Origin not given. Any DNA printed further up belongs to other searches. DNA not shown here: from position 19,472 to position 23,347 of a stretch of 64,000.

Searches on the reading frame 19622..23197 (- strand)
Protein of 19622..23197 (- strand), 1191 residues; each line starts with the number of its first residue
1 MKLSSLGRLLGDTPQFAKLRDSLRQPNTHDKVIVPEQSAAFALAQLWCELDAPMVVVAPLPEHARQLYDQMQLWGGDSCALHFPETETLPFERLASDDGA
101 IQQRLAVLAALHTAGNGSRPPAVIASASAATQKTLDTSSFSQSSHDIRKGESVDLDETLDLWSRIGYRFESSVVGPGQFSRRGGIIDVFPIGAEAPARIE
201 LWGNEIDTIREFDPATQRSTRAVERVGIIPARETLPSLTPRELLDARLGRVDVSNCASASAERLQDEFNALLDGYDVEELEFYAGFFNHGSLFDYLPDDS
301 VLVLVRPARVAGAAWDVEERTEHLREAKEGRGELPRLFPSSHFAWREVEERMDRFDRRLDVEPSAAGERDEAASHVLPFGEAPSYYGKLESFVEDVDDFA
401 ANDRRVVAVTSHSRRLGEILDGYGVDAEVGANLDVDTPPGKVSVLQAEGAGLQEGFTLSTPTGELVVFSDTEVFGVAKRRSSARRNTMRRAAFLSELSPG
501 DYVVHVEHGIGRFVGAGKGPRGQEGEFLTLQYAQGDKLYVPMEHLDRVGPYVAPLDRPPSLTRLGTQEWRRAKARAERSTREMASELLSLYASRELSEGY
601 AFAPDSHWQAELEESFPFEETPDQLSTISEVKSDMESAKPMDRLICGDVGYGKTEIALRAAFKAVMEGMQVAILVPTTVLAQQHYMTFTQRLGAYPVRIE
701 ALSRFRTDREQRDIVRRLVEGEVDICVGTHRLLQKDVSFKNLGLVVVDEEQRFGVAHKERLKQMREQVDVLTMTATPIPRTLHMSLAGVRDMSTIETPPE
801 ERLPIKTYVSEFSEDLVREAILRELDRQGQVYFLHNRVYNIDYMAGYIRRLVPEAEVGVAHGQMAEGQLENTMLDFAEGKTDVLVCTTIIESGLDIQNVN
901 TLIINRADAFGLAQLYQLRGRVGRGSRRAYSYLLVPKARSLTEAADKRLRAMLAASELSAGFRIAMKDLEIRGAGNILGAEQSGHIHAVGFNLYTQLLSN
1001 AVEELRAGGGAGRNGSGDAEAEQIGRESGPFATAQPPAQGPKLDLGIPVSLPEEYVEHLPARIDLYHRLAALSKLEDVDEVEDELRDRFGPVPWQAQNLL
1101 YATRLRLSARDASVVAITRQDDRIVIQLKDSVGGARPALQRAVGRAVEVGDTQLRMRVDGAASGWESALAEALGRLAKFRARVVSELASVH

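Call 77: search_protein_families(library=pfam, proteins=[window:19622-23197:-], max_evalue=0.001)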
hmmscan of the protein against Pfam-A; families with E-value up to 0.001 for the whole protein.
window:19622-23197:- (1191 aa): 6 families
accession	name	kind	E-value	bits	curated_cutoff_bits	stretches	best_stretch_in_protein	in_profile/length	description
PF00270.35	DEAD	-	1.1e-25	90.7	26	1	621-782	1-164/167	DEAD/DEAH box helicase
PF17757.6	UvrB_inter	-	5e-22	78.3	22.9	1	147-233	3-90/91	UvrB interaction domain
PF03461.20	TRCF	-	1.6e-21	76.9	25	1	1046-1130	2-86/95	TRCF domain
PF00271.37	Helicase_C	-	9.4e-20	71.4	23.5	1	821-924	10-108/110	Helicase conserved C-terminal domain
PF02559.22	CarD_TRCF_RID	-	1.2e-16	61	23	1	497-552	1-57/57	CarD-like/TRCF RID domain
PF04851.21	ResIII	-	3.2e-08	34.1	22.5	1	622-777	6-162/164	Type III restriction enzyme, res subunit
